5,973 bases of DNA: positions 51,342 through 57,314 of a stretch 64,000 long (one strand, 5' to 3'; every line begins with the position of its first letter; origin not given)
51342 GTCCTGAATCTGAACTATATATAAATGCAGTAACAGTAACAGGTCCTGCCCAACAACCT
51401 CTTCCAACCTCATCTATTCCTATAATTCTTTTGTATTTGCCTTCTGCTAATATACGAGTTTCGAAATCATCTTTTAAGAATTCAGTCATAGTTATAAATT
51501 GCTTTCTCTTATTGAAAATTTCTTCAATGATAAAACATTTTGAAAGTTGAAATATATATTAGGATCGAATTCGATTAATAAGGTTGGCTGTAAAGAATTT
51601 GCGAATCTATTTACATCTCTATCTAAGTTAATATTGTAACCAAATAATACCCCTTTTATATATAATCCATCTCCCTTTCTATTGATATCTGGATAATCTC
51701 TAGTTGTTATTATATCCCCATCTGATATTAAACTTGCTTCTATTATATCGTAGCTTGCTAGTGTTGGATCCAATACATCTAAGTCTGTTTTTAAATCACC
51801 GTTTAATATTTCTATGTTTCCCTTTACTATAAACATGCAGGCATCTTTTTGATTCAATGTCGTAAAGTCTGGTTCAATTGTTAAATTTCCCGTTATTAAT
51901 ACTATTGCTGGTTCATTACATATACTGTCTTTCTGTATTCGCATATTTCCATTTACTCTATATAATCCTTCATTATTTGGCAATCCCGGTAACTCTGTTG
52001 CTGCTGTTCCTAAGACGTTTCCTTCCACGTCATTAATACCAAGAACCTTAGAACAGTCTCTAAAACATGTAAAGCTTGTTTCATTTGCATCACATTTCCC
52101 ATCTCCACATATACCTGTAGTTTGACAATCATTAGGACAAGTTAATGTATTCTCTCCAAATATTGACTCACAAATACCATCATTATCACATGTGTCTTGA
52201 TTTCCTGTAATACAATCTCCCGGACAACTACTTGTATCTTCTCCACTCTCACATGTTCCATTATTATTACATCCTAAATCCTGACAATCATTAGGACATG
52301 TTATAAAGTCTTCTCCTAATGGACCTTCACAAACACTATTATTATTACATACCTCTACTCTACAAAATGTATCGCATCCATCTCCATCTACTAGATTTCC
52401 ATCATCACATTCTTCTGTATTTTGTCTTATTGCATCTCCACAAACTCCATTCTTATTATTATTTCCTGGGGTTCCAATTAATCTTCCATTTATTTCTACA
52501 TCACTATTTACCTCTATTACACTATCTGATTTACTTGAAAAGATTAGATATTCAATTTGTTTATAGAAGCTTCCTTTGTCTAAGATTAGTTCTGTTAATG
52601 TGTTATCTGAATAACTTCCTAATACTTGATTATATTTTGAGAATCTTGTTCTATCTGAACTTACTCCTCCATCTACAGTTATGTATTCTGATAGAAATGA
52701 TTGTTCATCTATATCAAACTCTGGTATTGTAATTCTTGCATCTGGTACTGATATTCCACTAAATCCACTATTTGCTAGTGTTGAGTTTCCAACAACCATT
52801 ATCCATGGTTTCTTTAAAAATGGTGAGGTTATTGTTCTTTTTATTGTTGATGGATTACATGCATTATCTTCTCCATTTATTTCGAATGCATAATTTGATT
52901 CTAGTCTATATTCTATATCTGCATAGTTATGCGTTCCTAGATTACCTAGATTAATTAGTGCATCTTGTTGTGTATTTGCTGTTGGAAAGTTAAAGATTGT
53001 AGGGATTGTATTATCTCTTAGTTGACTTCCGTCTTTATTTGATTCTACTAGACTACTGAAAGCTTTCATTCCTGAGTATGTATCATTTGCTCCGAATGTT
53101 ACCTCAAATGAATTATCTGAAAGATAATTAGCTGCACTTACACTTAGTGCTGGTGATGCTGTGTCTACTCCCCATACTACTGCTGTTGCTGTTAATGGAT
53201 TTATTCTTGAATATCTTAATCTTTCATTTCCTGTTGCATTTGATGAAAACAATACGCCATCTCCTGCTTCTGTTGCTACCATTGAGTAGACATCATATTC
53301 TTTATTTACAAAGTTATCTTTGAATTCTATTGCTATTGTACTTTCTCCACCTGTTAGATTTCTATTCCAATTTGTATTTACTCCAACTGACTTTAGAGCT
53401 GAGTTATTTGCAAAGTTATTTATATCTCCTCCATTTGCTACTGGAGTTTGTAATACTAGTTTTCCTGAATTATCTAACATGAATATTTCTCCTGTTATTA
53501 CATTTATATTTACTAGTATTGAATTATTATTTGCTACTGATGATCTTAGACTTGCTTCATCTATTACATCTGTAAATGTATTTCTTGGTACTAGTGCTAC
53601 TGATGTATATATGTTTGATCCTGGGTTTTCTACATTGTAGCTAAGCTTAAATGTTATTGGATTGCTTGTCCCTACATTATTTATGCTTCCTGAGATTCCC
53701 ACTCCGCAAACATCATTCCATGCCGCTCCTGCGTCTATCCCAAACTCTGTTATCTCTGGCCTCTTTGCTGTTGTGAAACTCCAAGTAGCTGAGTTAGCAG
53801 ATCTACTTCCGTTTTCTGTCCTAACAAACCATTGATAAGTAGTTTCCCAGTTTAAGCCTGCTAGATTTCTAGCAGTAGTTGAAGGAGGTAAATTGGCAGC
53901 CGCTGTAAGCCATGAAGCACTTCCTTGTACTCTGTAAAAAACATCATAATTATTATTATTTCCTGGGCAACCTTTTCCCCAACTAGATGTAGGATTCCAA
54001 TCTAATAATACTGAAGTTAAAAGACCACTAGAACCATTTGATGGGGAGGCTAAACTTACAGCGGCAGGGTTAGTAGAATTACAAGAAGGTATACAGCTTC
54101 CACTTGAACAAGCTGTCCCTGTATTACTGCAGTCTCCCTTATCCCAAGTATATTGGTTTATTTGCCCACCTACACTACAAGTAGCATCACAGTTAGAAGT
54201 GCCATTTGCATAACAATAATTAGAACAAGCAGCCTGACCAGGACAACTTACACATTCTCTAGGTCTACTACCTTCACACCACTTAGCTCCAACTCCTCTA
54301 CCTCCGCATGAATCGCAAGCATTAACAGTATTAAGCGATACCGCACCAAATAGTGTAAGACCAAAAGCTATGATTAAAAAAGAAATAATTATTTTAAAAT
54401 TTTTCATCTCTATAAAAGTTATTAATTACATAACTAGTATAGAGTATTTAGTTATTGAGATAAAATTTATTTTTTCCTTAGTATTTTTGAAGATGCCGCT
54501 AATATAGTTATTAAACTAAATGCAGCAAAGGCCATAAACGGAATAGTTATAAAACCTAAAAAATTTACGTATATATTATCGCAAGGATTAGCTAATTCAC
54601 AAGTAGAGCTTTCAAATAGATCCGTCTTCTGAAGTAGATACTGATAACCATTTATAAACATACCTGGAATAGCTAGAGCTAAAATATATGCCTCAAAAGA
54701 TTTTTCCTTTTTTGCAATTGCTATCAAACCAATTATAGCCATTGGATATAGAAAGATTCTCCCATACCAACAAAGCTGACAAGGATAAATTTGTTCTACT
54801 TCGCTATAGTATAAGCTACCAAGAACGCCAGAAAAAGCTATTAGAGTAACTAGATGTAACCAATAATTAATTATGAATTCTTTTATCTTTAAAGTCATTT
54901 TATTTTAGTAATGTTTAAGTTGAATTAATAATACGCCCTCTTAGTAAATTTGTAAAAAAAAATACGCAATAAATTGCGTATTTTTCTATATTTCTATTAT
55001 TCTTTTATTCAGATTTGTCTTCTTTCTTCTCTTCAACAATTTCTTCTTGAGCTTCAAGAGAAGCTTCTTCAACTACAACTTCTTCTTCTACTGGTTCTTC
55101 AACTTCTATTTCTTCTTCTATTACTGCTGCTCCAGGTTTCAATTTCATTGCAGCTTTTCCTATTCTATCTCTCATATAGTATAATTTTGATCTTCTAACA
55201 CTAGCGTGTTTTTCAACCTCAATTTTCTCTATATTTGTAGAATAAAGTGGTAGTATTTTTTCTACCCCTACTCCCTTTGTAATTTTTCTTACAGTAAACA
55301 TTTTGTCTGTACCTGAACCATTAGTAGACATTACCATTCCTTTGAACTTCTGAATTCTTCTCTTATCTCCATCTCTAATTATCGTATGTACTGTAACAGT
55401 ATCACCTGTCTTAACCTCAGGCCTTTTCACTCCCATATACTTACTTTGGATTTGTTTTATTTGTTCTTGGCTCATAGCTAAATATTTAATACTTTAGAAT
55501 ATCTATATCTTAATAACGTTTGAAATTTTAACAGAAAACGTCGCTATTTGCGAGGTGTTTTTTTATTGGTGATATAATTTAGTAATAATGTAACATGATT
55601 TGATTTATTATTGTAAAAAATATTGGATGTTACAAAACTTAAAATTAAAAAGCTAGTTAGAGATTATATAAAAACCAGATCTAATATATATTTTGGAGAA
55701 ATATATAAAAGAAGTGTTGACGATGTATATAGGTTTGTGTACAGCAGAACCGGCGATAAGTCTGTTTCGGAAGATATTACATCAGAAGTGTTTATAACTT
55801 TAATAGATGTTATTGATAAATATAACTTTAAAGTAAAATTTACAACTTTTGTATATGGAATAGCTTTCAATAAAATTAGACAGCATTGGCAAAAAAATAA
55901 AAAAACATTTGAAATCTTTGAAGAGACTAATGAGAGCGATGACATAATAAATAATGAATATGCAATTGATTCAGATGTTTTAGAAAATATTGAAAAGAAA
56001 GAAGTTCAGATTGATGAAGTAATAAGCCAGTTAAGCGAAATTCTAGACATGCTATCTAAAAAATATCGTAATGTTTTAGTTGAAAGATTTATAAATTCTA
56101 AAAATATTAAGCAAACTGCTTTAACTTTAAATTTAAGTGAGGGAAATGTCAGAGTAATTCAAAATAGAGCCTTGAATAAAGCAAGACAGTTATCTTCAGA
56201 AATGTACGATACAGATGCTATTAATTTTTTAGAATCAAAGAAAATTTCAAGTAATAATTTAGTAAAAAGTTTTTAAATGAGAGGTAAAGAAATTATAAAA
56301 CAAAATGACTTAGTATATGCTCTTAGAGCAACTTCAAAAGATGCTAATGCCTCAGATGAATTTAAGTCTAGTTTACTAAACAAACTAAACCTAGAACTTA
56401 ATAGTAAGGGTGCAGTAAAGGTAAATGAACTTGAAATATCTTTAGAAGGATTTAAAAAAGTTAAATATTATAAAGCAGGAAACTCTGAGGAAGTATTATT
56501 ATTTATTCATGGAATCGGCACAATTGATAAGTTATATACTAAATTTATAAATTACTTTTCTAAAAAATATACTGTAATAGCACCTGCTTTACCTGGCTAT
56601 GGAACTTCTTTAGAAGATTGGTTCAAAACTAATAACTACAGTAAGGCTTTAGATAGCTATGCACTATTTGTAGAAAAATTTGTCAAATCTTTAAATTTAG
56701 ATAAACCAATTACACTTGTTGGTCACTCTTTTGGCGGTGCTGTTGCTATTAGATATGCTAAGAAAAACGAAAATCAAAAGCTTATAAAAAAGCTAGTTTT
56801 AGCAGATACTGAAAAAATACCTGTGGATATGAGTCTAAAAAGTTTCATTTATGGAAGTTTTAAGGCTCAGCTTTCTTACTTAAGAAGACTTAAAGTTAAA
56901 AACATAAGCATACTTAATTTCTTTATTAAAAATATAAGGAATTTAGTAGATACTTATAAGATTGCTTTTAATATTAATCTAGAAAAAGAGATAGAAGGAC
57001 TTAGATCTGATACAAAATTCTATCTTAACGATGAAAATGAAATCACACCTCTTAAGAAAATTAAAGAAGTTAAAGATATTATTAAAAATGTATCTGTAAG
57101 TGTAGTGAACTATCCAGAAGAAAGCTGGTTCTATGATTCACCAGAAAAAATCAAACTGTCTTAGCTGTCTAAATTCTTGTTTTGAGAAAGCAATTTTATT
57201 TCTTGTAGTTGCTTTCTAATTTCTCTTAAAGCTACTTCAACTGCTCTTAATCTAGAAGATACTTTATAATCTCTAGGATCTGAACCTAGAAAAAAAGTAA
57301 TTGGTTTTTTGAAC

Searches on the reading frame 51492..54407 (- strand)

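Call 54: search_protein_families(library=pfam, proteins=[window:51492-54407:-])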
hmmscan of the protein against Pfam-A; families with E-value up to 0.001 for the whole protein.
window:51492-54407:- (971 aa): 1 family
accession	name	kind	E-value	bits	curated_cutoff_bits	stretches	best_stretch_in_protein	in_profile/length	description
PF13948.11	DUF4215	-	0.00012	22.8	27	1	655-682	20-46/47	Domain of unknown function (DUF4215)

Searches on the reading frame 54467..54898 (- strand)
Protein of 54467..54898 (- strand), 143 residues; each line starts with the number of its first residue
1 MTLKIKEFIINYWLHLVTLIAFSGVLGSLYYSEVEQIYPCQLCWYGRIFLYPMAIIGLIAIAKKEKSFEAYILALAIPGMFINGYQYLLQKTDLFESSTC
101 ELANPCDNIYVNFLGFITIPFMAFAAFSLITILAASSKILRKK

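Call 54: search_protein_families(library=pfam, proteins=[window:54467-54898:-])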
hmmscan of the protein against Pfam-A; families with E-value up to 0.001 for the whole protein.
window:54467-54898:- (143 aa): 1 family
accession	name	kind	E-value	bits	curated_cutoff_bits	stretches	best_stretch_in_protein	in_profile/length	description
PF02600.21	DsbB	-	1.8e-14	54.8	22.1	1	13-135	4-146/148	Disulfide bond formation protein DsbB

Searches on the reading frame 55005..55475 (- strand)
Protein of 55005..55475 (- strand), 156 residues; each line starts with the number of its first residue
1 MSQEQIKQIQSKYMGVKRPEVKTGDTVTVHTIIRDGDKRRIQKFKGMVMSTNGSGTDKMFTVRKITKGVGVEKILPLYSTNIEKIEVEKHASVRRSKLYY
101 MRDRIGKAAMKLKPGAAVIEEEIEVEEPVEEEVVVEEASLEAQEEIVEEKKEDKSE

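Call 54: search_protein_families(library=pfam, proteins=[window:55005-55475:-])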
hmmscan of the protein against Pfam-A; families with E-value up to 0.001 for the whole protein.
window:55005-55475:- (156 aa): 1 family
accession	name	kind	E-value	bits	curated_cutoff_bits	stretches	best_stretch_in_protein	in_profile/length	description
PF01245.26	Ribosomal_L19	-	4.6e-38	130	22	1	5-109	2-106/111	Ribosomal protein L19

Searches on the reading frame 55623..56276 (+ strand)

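Call 54: search_protein_families(library=pfam, proteins=[window:55623-56276:+])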
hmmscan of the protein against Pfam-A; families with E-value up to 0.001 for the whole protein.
window:55623-56276:+ (217 aa): 3 families
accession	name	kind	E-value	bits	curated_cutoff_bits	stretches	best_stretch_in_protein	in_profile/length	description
PF04542.20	Sigma70_r2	-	6.1e-12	45.6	24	1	28-94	2-70/71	Sigma-70 region 2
PF04545.22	Sigma70_r4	-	3e-08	33.5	24.1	1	141-188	2-49/50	Sigma-70, region 4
PF08281.18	Sigma70_r4_2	-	9.2e-07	28.9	25.7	1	136-184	3-51/54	Sigma-70, region 4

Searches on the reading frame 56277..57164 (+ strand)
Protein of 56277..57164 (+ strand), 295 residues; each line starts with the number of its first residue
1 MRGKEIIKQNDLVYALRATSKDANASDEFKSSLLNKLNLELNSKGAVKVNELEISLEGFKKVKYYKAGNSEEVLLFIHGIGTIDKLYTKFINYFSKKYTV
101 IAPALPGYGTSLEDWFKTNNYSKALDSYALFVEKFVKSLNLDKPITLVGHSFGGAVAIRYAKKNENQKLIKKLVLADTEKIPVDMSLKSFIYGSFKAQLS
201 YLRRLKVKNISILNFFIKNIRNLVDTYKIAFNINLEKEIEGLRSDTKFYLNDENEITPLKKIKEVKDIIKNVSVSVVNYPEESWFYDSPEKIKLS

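Call 54: search_protein_families(library=pfam, proteins=[window:56277-57164:+])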
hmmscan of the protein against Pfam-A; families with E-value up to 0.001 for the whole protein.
window:56277-57164:+ (295 aa): 6 families
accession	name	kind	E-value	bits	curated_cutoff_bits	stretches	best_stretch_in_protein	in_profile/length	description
PF00561.26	Abhydrolase_1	-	1e-16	61.8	25.8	1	73-185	2-107/245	alpha/beta hydrolase fold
PF12697.13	Abhydrolase_6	-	5.8e-13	50.4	26.3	1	74-182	1-94/217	Alpha/beta hydrolase family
PF12146.15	Hydrolase_4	-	8.1e-11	42.1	27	1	70-176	3-107/239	Serine aminopeptidase, S33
PF00975.26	Thioesterase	-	2e-05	25.4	26.4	1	74-170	3-93/226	Thioesterase domain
PF07224.18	Chlorophyllase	-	4.9e-05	22.7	26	1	72-169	43-142/301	Chlorophyllase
PF03403.19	PAF-AH_p_II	-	0.00025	20.2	20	0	131-189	210-264/372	Platelet-activating factor acetylhydrolase, isoform II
